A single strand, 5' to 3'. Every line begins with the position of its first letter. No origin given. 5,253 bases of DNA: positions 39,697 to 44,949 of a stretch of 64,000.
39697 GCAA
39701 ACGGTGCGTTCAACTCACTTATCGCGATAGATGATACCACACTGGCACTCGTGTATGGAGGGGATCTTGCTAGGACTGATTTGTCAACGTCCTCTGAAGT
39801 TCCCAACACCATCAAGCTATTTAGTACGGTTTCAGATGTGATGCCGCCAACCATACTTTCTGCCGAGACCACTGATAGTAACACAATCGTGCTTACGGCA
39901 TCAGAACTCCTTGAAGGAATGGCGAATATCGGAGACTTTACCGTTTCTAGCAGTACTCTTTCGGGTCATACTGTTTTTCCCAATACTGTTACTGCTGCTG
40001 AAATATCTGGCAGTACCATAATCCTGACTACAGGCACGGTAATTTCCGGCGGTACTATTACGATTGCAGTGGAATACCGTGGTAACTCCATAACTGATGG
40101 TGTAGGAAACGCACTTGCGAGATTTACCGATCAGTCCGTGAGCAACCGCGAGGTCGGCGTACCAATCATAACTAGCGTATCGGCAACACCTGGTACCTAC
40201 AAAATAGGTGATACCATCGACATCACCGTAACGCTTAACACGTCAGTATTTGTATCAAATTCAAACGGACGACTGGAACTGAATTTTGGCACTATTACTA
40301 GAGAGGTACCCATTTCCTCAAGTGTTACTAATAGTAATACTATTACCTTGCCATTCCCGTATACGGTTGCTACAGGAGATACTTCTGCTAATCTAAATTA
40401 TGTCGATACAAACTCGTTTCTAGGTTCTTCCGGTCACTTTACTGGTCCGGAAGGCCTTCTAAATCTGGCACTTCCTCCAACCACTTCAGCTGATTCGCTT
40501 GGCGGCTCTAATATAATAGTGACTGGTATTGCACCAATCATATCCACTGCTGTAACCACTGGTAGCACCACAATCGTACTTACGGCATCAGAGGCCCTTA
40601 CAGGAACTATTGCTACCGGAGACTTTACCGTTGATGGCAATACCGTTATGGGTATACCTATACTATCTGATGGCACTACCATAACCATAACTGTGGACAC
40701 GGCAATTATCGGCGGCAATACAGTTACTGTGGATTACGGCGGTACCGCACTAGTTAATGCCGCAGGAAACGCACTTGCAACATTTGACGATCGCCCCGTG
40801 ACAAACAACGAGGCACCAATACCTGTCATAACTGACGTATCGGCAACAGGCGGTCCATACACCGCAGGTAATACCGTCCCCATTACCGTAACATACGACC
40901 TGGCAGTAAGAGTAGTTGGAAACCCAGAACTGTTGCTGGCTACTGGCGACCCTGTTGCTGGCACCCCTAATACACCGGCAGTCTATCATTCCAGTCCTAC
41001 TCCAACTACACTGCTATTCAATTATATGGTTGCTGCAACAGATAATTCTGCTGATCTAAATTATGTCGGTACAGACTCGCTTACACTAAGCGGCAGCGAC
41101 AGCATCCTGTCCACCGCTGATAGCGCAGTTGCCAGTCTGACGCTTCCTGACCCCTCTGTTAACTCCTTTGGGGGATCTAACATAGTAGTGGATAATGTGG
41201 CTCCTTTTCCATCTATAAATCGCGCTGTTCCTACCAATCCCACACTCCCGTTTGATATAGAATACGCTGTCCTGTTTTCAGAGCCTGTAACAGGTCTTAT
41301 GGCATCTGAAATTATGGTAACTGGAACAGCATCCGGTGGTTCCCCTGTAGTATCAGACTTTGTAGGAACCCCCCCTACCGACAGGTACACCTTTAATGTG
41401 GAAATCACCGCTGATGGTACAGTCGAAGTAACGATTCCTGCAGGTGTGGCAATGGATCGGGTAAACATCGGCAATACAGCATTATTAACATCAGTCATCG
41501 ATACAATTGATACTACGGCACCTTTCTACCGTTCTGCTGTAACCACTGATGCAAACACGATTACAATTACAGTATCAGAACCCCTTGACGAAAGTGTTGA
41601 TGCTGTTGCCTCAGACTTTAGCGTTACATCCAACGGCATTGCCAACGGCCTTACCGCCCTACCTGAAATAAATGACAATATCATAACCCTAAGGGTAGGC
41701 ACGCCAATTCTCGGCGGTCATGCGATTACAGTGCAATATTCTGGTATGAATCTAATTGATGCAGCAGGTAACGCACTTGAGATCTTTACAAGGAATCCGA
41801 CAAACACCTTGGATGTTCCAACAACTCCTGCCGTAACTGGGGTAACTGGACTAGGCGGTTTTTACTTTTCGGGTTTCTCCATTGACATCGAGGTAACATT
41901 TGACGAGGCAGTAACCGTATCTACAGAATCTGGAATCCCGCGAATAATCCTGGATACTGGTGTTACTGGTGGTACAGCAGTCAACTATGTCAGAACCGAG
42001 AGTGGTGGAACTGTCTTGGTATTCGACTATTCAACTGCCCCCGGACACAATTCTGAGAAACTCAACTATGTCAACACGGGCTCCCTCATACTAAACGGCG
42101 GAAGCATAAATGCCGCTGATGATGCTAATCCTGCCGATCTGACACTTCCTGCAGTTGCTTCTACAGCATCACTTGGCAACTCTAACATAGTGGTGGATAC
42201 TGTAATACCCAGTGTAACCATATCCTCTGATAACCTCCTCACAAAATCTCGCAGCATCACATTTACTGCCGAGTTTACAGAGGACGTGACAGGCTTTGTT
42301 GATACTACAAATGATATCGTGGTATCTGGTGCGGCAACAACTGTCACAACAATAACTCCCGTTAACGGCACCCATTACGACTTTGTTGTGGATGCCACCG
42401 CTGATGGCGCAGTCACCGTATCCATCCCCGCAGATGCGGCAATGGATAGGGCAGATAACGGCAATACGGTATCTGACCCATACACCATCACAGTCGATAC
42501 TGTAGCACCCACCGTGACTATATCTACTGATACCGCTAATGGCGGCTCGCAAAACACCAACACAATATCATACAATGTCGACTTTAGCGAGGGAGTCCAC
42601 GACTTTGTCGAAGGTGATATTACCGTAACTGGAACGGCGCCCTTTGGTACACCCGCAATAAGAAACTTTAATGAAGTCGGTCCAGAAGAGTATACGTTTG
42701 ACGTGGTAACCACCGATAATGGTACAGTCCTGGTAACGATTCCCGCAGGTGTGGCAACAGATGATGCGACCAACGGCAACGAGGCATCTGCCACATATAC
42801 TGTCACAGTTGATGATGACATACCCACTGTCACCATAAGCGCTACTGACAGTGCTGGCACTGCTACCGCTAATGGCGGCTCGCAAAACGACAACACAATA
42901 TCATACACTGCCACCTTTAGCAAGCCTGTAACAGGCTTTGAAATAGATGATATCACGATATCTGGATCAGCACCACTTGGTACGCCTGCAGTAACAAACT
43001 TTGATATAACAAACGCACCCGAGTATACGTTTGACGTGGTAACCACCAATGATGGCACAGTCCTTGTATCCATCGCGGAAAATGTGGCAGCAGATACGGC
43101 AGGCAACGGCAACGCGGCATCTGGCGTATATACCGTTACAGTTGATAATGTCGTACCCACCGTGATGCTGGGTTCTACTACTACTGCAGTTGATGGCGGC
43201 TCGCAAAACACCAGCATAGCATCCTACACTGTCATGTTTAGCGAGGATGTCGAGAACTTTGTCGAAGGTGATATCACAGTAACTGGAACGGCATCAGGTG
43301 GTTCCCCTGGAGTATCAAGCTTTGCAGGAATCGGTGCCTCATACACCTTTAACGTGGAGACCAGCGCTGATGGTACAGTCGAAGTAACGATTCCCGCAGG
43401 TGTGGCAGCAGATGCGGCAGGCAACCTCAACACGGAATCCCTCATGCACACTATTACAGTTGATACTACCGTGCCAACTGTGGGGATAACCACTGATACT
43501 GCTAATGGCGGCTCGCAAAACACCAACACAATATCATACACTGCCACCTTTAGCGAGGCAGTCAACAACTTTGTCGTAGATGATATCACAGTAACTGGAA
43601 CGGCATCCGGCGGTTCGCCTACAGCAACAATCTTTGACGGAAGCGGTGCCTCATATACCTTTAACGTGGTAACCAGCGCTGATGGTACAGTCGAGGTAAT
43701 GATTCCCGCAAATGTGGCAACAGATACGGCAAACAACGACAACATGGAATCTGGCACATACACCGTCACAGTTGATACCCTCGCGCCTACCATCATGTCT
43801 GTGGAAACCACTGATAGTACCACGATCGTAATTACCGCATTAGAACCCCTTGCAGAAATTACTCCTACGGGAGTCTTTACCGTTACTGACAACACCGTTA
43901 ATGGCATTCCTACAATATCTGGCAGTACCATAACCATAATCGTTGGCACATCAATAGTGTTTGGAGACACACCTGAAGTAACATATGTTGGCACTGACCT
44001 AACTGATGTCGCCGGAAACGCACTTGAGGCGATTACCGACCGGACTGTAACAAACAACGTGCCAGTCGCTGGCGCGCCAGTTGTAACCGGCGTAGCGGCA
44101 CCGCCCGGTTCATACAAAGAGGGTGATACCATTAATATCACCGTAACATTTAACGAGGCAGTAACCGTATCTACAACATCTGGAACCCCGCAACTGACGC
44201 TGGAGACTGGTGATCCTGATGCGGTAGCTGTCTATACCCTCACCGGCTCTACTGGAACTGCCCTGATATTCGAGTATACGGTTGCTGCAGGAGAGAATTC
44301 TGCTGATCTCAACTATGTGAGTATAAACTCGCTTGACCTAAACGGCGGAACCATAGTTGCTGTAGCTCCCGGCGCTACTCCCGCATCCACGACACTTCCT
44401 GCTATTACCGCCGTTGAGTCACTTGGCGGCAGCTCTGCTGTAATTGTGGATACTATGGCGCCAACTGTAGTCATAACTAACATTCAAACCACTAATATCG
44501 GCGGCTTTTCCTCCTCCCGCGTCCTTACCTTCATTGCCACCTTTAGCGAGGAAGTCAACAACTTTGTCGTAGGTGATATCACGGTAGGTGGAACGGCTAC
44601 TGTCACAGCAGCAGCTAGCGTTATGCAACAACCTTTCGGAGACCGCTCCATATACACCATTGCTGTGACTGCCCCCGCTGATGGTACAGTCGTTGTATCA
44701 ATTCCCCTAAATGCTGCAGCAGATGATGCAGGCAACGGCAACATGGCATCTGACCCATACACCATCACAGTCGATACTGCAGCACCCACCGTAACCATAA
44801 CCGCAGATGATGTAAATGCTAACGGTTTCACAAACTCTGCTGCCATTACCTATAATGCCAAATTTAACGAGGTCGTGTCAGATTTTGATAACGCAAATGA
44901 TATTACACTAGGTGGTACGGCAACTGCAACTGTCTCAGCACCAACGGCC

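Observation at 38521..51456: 4311-aa mosaic surface protein with two beta-propellers and three interleaved Ig-like module types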

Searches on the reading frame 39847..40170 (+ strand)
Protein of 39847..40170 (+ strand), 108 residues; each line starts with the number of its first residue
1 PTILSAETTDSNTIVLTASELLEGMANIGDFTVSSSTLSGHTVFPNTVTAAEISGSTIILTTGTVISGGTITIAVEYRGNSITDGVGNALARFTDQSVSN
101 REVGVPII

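Call 20: search_protein_families(library=pfam, proteins=[window:39847-40170:+], max_evalue=10)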
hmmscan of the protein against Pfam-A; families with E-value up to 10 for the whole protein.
window:39847-40170:+ (108 aa): 1 family
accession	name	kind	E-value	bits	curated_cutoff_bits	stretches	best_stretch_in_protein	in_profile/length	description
PF21430.3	DTP-pb9_B-dom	-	0.066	13.7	27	1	9-31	18-40/85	Distal tail protein pb9, B domain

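Call 34: search_solved_structures(query=A2, max_evalue=1)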
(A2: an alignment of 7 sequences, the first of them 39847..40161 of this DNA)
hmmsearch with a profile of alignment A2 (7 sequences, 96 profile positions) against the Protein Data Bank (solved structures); distinct sequences matched with E-value up to 1: 3.
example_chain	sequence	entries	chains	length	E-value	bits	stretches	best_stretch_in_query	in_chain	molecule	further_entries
8wve_A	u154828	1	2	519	0.56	13.5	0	23-59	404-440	Circadian clock oscillator protein KaiC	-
21uy_E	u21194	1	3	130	0.75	13.1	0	37-87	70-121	Phi92_gp123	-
8es4_A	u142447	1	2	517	0.99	12.7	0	32-87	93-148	Gp35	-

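Call 79: find_homologous_proteins(query=A2, max_evalue=0.001)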
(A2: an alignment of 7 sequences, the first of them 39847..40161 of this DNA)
Query A2 (7 sequences) (105 aa, profile of the alignment): 4 proteins with E <= 0.001 among 8000 candidates.
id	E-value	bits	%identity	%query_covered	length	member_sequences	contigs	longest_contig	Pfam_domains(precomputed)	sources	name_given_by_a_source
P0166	1.4e-7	49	38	46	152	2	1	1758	PF13753.13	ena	-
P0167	2.1e-7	49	34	72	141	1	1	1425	-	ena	-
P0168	1.8e-4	39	34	63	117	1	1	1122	PF13205.13,PF13753.13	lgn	-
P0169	6.2e-4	37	35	96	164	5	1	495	PF13753.13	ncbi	ncbi:SwmB domain-containing protein, partial [Verminephrobacter aporrectodeae]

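Call 84: search_protein_families(library=pfam, alignment_id=A2, max_evalue=10)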
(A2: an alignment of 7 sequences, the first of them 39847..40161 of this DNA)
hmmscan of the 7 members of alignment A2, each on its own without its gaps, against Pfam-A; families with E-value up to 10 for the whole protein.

A. member 1, window:39847-40161:+ (105 aa): 1 family
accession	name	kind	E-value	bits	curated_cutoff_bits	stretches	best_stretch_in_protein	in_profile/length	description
PF21430.3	DTP-pb9_B-dom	-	0.057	13.9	27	1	9-31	18-40/85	Distal tail protein pb9, B domain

B. families by the number of members that match (of 7 scanned): 8 families
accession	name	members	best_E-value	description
PF13753.12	SWM_repeat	3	4.3e-05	Putative flagellar system-associated repeat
PF16640.11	Big_3_5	2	0.0014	Bacterial Ig-like domain (group 3)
PF13205.12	Big_5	2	0.0033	Bacterial Ig-like domain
PF12706.13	Lactamase_B_2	1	0.0033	Beta-lactamase superfamily domain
PF21430.3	DTP-pb9_B-dom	1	0.057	Distal tail protein pb9, B domain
PF03793.24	PASTA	1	0.098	PASTA domain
PF07523.18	Big_3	1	0.13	Bacterial Ig-like domain (group 3)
PF00608.22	Adeno_shaft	1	0.15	Adenoviral fibre protein (repeat/shaft region)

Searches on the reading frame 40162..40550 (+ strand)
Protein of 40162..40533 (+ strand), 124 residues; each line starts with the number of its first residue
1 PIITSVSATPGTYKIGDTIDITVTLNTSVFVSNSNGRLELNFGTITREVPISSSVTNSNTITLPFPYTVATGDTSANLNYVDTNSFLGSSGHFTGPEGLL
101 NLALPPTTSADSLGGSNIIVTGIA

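Call 20: search_protein_families(library=pfam, proteins=[window:40162-40550:+], max_evalue=10)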
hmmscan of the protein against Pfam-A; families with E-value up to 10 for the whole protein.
window:40162-40550:+ (129 aa): 0 families

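Call 35: search_solved_structures(query=A3, max_evalue=1)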
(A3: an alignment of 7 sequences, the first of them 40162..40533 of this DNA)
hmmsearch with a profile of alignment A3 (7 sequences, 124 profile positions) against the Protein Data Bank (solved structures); distinct sequences matched with E-value up to 1: 0.

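Call 85: search_protein_families(library=pfam, alignment_id=A3, max_evalue=10)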
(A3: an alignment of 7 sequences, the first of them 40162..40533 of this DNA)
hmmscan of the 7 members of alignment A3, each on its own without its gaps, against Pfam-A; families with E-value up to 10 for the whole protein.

A. member 1, window:40162-40533:+ (124 aa): 0 families

B. families by the number of members that match (of 7 scanned): 4 families
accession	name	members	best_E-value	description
PF13205.12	Big_5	2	0.01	Bacterial Ig-like domain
PF13290.12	CHB_HEX_C_1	1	0.032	Chitobiase/beta-hexosaminidase C-terminal domain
PF17961.7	Big_8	1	0.096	Bacterial Ig domain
PF19078.6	Big_12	1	0.99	Bacterial Ig-like domain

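Call 90: search_protein_families(library=ncbifam, proteins=[window:40162-40533:+], max_evalue=10)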
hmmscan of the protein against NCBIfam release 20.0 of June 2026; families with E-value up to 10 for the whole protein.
window:40162-40533:+ (124 aa): 1 family
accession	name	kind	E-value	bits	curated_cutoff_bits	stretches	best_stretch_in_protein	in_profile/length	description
NF053581.1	ANT_3pp_Ic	exception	0.043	13.3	545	1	4-48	71-115/265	aminoglycoside nucleotidyltransferase ANT(3'')-Ic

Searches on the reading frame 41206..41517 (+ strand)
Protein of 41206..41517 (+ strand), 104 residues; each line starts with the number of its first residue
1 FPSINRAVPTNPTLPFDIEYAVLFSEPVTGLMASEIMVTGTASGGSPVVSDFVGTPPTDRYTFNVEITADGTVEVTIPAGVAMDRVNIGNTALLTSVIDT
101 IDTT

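Call 36: search_solved_structures(query=A4, max_evalue=1)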
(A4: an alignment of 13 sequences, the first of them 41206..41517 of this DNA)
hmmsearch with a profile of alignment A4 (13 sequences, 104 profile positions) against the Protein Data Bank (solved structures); distinct sequences matched with E-value up to 1: 2.
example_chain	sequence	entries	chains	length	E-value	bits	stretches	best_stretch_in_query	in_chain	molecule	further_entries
7pv7_D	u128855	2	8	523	0.64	13.4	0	60-87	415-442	Response regulator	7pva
7pvk_A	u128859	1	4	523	0.64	13.4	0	60-87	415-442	Response regulator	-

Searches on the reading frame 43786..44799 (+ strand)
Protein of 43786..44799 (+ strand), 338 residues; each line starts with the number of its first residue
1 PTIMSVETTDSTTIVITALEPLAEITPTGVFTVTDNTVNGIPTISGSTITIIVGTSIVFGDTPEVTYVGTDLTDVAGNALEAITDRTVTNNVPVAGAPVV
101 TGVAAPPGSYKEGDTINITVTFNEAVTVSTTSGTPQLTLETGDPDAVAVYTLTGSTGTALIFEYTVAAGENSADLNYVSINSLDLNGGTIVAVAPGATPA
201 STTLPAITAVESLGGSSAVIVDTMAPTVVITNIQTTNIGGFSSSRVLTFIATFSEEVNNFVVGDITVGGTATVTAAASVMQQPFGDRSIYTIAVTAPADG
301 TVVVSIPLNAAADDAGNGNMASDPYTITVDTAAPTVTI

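Call 47: predict_structure(alignment_id=A5)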
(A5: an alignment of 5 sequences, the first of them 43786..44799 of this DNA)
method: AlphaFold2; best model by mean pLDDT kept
length: 338 residues; sequences in the alignment: 5
mean_pLDDT: 67.1   pTM: 0.41
mean pLDDT of the five models: 67.1, 64.7, 62.6, 59.8, 45.2
residues with pLDDT >= 90: 38; 70-90: 132; 50-70: 99; < 50: 69
segments of 3 or more residues with pLDDT < 50: 170-184, 194-223, 237-241, 272-281, 332-338
pLDDT, mean of each block of 10 residues (from residue 1): 90 92 81 90 92 83 87 85 86 65 62 70 70 64 61 63 64 41 51 46 34 29 64 57 68 72 73 43 57 70 80 69 74 43
secondary structure, 60 per line:
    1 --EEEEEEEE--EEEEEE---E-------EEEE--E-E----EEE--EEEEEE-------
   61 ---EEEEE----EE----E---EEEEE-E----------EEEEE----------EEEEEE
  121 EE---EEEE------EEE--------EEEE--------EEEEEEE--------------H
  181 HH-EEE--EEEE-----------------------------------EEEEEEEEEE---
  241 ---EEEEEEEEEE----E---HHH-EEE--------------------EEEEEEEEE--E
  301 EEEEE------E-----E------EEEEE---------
elements in order: E3-10 E13-18 E30-33 E43-45 E48-53 E64-68 E83-87 E100-104 E115-122 E126-129 E136-138 E147-150 E159-165 E184-186 E189-192 E228-237 E244-253 E266-268 E289-297 E300-305 E325-329

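Call 52: fold_search(model_id=the predicted structure, library=pdb)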
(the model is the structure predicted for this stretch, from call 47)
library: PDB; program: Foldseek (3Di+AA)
matches with E <= 10: 1189; with E <= 0.001: 6
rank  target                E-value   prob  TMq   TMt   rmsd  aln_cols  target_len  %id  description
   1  5lgk_B                3.4e-04  0.82  0.17  0.18  27.3       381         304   13  Crystal structure of the human IgE-Fc bound to its B cell receptor derCD23 (released 2017-04-05)
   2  5lgk_A                3.6e-04  0.84  0.17  0.18  21.9       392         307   14  Crystal structure of the human IgE-Fc bound to its B cell receptor derCD23 (released 2017-04-05)
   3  5lgk_C                4.2e-04  0.82  0.17  0.18  22.3       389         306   14  Crystal structure of the human IgE-Fc bound to its B cell receptor derCD23 (released 2017-04-05)
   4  2wqr_B                4.9e-04  0.92  0.19  0.20  29.3       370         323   14  The high resolution crystal structure of IgE Fc (released 2010-11-03)
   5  7jz1_H                5.7e-04  0.85  0.20  0.20  31.3       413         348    8  Crystal structure of broadly Plasmodium RIFIN reactive LAIR1-inserted antibody MGC34 (released 2021-05-26)
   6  4j4p_A                8.1e-04  0.87  0.20  0.20  17.0       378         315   15  The complex of human IgE-Fc with two bound Fab fragments (released 2014-03-12)
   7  5zo2_C                1.0e-03  0.96  0.22  0.25  13.5       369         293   12  Crystal structure of mouse nectin-like molecule 4 (mNecl-4) full ectodomain in complex with mouse nectin-like molecule (released 2019-01-30)
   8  5mol_B                1.0e-03  0.89  0.19  0.20  28.4       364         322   15  Human IgE-Fc crystal structure (released 2018-01-10)
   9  6eyo_A                1.3e-03  0.87  0.19  0.20  17.3       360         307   14  Structure of extended IgE-Fc in complex with two anti-IgE Fabs (released 2018-08-15)
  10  5uv6_B                1.5e-03  0.93  0.21  0.24  14.0       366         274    8  Crystal structure of human Opioid Binding Protein/Cell Adhesion Molecule Like (OPCML) (released 2018-03-21)
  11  9lsi_C                1.5e-03  0.89  0.14  0.19  13.9       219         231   10  Cryo-EM structure of the S82C-S82C diabody complex (CitS-diabody #2-TLR3) (released 2025-03-12)
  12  5a16_A                1.6e-03  0.98  0.20  0.27  15.6       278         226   12  Crystal structure of Fab4201 raised against Human Erythrocyte Anion Exchanger 1 (released 2015-06-10)
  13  1tjg_H                1.6e-03  0.97  0.21  0.27  12.3       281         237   12  Crystal Structure of the broadly neutralizing anti-HIV-1 antibody 2F5 in complex with a gp41 7mer epitope (released 2004-10-05)
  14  8jiz_E                1.8e-03  0.96  0.21  0.27  14.8       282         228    9  Cryo-EM structure of GluN1-2A NMDAR in complex with human Fab5F6 in two fab bind conformation (released 2024-06-05)
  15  5lgj_B                1.9e-03  0.84  0.20  0.21  29.4       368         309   14  THE CRYSTAL STRUCTURE OF IGE FC MUTANT - P333C (released 2017-03-15)
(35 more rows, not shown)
